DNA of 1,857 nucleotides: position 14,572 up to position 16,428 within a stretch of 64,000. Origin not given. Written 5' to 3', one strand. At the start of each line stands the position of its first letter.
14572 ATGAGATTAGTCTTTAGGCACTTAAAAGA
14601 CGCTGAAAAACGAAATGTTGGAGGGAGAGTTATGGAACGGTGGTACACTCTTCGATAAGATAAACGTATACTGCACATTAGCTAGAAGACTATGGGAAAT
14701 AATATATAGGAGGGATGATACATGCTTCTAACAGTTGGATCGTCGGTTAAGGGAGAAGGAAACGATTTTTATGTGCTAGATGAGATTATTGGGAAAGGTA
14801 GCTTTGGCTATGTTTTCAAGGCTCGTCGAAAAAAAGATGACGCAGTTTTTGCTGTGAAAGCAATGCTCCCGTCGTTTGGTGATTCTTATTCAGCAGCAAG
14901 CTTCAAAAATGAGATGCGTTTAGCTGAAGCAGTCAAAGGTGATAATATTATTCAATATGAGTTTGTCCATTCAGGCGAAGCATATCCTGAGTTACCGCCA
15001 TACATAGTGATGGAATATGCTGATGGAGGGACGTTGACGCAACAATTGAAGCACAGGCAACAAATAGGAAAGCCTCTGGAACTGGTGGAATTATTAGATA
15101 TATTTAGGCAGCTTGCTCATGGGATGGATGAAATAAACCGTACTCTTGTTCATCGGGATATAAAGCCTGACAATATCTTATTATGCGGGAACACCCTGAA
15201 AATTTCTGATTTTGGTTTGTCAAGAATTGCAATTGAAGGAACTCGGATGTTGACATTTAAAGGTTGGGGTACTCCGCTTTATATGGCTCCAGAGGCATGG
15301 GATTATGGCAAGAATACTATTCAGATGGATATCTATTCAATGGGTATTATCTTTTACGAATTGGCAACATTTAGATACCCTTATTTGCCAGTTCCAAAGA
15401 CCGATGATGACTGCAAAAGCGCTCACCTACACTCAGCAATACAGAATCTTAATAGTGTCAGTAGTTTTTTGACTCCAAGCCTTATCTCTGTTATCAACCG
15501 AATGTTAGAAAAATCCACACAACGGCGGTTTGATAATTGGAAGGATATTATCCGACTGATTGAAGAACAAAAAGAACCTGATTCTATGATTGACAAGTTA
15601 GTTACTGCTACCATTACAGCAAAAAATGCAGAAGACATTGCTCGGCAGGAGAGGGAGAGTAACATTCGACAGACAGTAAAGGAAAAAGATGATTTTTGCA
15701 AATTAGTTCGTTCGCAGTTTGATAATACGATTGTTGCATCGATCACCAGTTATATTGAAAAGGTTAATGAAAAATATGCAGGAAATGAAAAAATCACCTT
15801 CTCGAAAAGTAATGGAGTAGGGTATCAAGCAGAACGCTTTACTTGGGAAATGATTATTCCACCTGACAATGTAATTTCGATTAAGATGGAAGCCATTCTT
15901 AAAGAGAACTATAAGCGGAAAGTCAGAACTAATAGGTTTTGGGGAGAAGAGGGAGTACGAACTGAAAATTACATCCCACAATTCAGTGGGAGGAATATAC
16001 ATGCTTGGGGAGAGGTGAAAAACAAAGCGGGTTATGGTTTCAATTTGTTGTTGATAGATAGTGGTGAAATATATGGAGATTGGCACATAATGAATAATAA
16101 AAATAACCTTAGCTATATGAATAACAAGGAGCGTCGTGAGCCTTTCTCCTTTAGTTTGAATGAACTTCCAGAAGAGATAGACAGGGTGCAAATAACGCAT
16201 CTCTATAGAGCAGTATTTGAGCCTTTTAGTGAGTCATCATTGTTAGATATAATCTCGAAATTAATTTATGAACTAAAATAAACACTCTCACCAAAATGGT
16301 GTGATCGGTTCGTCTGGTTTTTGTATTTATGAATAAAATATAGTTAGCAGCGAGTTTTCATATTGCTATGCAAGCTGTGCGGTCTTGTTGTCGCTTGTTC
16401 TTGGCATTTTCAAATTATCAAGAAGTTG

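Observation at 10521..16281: Gabija-like OLD nuclease and UvrD helicase pair followed by a Ser/Thr kinase with an unknown C-terminal domain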

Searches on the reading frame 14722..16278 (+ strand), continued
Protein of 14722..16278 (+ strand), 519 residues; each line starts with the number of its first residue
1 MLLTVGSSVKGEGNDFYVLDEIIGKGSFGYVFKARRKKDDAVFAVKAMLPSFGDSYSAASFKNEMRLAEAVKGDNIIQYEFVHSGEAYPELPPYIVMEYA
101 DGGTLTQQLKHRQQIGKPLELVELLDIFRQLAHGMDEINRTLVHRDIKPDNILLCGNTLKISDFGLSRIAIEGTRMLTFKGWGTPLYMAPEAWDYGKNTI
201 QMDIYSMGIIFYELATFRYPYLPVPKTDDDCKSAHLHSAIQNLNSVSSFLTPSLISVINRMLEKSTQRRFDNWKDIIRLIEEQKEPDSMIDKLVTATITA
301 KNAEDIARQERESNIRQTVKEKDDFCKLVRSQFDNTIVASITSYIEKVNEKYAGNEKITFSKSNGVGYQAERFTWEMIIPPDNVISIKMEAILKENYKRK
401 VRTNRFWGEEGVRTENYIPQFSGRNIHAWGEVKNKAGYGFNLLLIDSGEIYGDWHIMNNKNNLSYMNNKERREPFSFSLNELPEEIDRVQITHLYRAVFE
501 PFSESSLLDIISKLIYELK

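Call 74: search_protein_families(library=padloc, proteins=[L001:4167-5909:-, L084:12420-15047:+], max_evalue=0.00001)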
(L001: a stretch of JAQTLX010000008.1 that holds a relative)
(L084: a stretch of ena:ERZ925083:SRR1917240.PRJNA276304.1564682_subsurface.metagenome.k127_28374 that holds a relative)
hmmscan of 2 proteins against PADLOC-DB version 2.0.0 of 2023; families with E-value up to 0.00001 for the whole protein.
L001:4167-5909:- (581 aa): 0 families

L084:12420-15047:+ (876 aa): 14 families
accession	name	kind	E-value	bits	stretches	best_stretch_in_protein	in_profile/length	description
PDLC04891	PDC-S06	-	9.8e-231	766.6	1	14-876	3-858/858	-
PDLC04893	PDC-S06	-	4.3e-191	635.5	1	14-875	4-860/862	-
PDLC04888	PDC-S06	-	1.4e-91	306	1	20-864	17-842/851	-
PDLC04892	PDC-S06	-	1.7e-87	292.6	1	18-708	9-679/843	-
PDLC03859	LmuB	-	1.2e-12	45.9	1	216-711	201-593/611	-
PDLC04135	mad3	-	8.3e-12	43.3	1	94-707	9-327/374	mads_3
PDLC04886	PDC-S06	-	1.6e-11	41.8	1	390-717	253-586/727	-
PDLC02980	AriA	-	5.3e-11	41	1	638-707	235-303/304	-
PDLC04887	PDC-S06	-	6.4e-11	39.5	1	391-717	294-630/790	-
PDLC04898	PDC-S06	-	1.6e-09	34.6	1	390-710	283-614/752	-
PDLC04890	PDC-S06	-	6.1e-09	33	1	390-706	254-576/732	-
PDLC04895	PDC-S06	-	6.1e-09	32.9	1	635-702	556-628/784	-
PDLC04897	PDC-S06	-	1.7e-08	31.5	1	391-712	246-587/727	-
PDLC04894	PDC-S06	-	3.9e-06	23.7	0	391-717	266-584/740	-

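Call 92: predict_structure(alignment_id=A1)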
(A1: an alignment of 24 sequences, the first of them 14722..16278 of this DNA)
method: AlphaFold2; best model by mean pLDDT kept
length: 519 residues; sequences in the alignment: 24
mean_pLDDT: 85.0   pTM: 0.77
mean pLDDT of the five models: 85.0, 84.0, 81.6, 81.3, 78.5
residues with pLDDT >= 90: 239; 70-90: 222; 50-70: 34; < 50: 24
segments of 3 or more residues with pLDDT < 50: 165-182, 364-369
pLDDT, mean of each block of 10 residues (from residue 1): 85 88 72 92 81 67 76 88 83 86 87 86 94 93 78 89 52 39 74 74 93 92 88 90 82 94 93 95 84 91 92 90 89 93 95 92 55 91 93 87 65 86 92 95 90 92 85 92 87 87 95 89
secondary structure, 60 per line:
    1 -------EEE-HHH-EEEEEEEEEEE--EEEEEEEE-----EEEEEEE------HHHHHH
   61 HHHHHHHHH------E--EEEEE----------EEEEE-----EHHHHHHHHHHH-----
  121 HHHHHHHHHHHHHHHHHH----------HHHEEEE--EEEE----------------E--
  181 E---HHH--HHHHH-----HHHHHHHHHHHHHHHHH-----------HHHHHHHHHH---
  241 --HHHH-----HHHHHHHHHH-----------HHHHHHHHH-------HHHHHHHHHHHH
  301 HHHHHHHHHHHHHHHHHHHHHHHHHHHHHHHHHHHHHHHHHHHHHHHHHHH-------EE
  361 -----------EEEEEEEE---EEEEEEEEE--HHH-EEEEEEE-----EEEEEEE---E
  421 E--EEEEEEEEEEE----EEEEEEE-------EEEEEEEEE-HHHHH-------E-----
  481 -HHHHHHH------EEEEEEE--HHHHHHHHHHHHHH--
elements in order: E8-10 E16-26 E29-36 E42-48 H55-69 E79-83 E94-98 H105-115 H121-138 E152-155 E158-161 H190-194 H200-216 H228-237 H243-246 H252-261 H273-281 H289-351 E372-379 E383-391 E398-404 E410-416 E424-434 E439-445 E453-461 H463-467 H482-488 E495-501 H504-517

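Call 94: fold_search(model_id=the predicted structure, library=pdb)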
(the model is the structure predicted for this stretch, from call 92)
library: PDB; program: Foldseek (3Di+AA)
matches with E <= 10: 2000; with E <= 0.001: 2000
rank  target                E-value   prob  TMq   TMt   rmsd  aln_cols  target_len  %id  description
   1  9ymt                  2.0e-16  1.00  0.46  0.84   2.6       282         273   26  Staphylococcus aureus serine/threonine kinase Stk1 with inhibitor GW779439X (released 2026-03-11)
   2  4eqm_D                5.3e-16  1.00  0.46  0.87   2.4       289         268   24  Structural analysis of Staphylococcus aureus serine/threonine kinase PknB (released 2012-06-27)
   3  7k0v_C                9.2e-16  1.00  0.42  0.80   4.1       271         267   29  Crystal structure of bRaf in complex with inhibitor GNE-0749 (released 2021-05-26)
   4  4wo5_A                1.4e-15  1.00  0.43  0.80   3.2       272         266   29  Crystal structure of a BRAF kinase domain monomer (released 2014-12-03)
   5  4eqm_A                1.6e-15  1.00  0.46  0.86   2.8       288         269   25  Structural analysis of Staphylococcus aureus serine/threonine kinase PknB (released 2012-06-27)
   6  3oro                  1.6e-15  1.00  0.43  0.78   3.7       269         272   25  Mycobacterium tuberculosis PknB kinase domain L33D mutant (crystal form 4) (released 2010-12-15)
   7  8f7p_B                1.7e-15  1.00  0.44  0.82   3.3       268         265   29  BRAF kinase in complex with LXH254 (naporafenib) (released 2023-04-12)
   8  2w5a                  1.8e-15  1.00  0.42  0.78   3.2       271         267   27  Human Nek2 kinase ADP-bound (released 2008-12-23)
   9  5jsm_B                2.0e-15  1.00  0.42  0.80   3.4       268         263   28  BRAFV600E Kinase Domain In Complex with Chemically Linked Vemurafenib Inhibitor VEM-3-VEM (released 2016-09-14)
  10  3orm                  2.6e-15  1.00  0.43  0.80   3.4       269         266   25  Mycobacterium tuberculosis PknB kinase domain D76A mutant (released 2010-12-15)
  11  3is5_F                3.1e-15  1.00  0.43  0.82   2.7       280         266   24  Crystal structure of CDPK kinase domain from toxoplasma Gondii, TGME49_018720 (released 2009-10-20)
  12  4wo5_B                3.3e-15  1.00  0.42  0.81   3.2       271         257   28  Crystal structure of a BRAF kinase domain monomer (released 2014-12-03)
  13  6sgd                  3.3e-15  1.00  0.41  0.81   3.3       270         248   23  Nek2 kinase covalently bound to 2-arylamino-6-ethynylpurine inhibitor 24 (released 2020-06-17)
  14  5jrq_A                3.9e-15  1.00  0.43  0.82   3.4       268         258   28  BRAFV600E Kinase Domain In Complex with Chemically Linked Vemurafenib Inhibitor VEM-6-VEM (released 2016-09-14)
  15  6pp9_A                3.9e-15  1.00  0.44  0.79   3.1       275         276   29  Crystal structure of BRAF:MEK1 complex (released 2019-10-09)
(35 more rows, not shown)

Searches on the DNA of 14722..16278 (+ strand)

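Call 64: search_dna_similar(query=L125:7995-9491:+, collection=ecoli_genomes, mode=distant, max_rows=10)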
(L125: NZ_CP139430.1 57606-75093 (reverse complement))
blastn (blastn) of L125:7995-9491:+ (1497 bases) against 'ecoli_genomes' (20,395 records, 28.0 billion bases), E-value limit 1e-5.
Records with a match: 17; places in all: 17; records where one place covers at least 80% of the query: 0.
Genomes with a match: 17 of 5426; with a place that covers at least 80% of the query: 0. Places per genome that has any: lowest 1, median 1, highest 1. On chromosomes: 17 places; on plasmids: 0.
Best place of each record, by identity: 60-80% 17.
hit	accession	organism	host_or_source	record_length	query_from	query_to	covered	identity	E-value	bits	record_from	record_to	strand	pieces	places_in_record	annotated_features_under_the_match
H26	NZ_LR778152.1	Escherichia coli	water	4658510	1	1333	62%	69.2%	7e-75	364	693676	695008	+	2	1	serine/threonine-protein kinase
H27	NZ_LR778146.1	Escherichia coli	soil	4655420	1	1333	62%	69.2%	7e-75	364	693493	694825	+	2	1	serine/threonine-protein kinase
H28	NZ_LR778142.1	Escherichia coli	soil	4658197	1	1333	61%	69.2%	7e-75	364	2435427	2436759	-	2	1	serine/threonine-protein kinase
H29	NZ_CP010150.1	Escherichia coli strain D7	dog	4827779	19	1333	61%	68.8%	1e-71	344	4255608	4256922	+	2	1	serine/threonine-protein kinase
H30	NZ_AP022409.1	Escherichia coli strain STW0522-31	-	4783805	19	1333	61%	68.8%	1e-71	344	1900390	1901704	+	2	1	serine/threonine-protein kinase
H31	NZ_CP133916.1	Escherichia coli strain M23314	Homo sapiens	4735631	19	1333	61%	68.8%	1e-71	344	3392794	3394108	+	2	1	serine/threonine-protein kinase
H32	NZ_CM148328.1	Escherichia coli strain 02B17CRGN002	Homo sapiens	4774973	19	1333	61%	68.8%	1e-71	344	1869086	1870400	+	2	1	serine/threonine-protein kinase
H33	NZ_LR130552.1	Escherichia coli strain MS14386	Homo sapiens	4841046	19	1333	61%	68.8%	1e-71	344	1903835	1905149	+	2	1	serine/threonine-protein kinase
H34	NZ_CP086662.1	Escherichia coli strain E2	animal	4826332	19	1333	60%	68.9%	1e-71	344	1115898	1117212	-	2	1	serine/threonine-protein kinase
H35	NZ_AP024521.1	Escherichia coli strain E189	Equus caballus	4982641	19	1333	60%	68.9%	1e-71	344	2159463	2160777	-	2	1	serine/threonine-protein kinase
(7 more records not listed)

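Call 66: get_annotated_region(hit=H29, flank=7000)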
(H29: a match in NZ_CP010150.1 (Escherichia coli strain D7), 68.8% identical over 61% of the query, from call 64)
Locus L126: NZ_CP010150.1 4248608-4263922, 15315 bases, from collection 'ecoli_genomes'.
description: Escherichia coli strain D7 chromosome, complete genome
organism: Escherichia coli strain D7 (NCBI taxid 562)
replicon: chromosome; assembly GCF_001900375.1
host: dog; source: -; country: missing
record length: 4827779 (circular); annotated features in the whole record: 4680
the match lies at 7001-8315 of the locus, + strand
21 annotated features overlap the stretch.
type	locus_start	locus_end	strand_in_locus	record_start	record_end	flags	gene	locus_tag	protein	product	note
CDS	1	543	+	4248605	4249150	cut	cobU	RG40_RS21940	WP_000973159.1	bifunctional adenosylcobinamide kinase/adenosylcobinamide-phosphate guanylyltransferase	-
CDS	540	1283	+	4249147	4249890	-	cobS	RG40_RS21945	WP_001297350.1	adenosylcobinamide-GDP ribazoletransferase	-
CDS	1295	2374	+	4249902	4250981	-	cobT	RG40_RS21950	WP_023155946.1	nicotinate-nucleotide--dimethylbenzimidazole phosphoribosyltransferase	-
CDS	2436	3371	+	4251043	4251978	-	ldtA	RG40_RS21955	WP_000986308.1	L,D-transpeptidase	-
CDS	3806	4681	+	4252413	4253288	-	-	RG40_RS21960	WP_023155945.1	DUF6387 family protein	-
CDS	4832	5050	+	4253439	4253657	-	-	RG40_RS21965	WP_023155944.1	helix-turn-helix transcriptional regulator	-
CDS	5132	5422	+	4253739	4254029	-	-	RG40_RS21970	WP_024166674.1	hypothetical protein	-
CDS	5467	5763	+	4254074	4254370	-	-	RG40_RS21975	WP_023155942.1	hypothetical protein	-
CDS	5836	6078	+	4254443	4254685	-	-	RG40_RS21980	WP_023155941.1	H-NS family histone-like protein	-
CDS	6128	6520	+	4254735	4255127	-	-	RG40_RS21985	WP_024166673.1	hypothetical protein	-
CDS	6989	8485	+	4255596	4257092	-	-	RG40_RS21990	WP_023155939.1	serine/threonine-protein kinase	-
CDS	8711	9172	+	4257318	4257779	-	-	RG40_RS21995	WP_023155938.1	hypothetical protein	-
CDS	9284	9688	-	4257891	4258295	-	-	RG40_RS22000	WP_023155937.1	H-NS family histone-like protein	-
CDS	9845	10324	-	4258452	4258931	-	-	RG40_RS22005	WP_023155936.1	DUF4756 family protein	-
CDS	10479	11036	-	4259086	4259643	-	-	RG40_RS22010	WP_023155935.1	replication/maintenance protein RepL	-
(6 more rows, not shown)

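Call 67: get_annotated_region(hit=H26, flank=7000)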
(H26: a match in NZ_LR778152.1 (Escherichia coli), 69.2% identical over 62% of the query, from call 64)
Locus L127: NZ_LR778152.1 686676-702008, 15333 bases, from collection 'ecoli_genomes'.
description: Escherichia coli isolate SC477 chromosome 1
organism: Escherichia coli (NCBI taxid 562)
replicon: chromosome; assembly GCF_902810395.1
host: -; source: water; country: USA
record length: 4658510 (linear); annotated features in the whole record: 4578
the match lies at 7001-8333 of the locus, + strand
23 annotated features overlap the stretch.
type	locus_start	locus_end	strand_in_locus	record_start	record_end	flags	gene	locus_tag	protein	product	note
CDS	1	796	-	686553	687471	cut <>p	-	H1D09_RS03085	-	Ig-like domain-containing protein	frameshifted; internal stop; incomplete; partial in the middle of a contig; missing N-terminus and C-terminus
tRNA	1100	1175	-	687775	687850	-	-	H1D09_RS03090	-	tRNA-Asn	-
CDS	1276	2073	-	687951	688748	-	mtfA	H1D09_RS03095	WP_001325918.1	DgsA anti-repressor MtfA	-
tRNA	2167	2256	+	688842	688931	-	-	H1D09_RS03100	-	tRNA-Ser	-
CDS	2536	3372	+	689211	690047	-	-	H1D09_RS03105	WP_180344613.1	DUF6387 family protein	-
CDS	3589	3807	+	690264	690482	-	-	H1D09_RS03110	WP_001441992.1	helix-turn-helix transcriptional regulator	-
CDS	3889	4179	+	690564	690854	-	-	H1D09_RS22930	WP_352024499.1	hypothetical protein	-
CDS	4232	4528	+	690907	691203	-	-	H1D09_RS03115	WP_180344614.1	hypothetical protein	-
CDS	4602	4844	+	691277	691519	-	-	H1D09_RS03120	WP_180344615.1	H-NS family histone-like protein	-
CDS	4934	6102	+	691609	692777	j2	-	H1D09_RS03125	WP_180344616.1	IS3 family transposase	programmed frameshift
CDS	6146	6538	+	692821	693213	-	-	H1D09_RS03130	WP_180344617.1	hypothetical protein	-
CDS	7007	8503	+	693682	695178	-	-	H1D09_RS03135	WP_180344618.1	serine/threonine-protein kinase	-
CDS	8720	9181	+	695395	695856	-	-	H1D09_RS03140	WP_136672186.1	hypothetical protein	-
CDS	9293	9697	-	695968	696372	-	-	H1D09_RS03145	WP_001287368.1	H-NS family histone-like protein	-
CDS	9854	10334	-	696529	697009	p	-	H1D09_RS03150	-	DUF4756 family protein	frameshifted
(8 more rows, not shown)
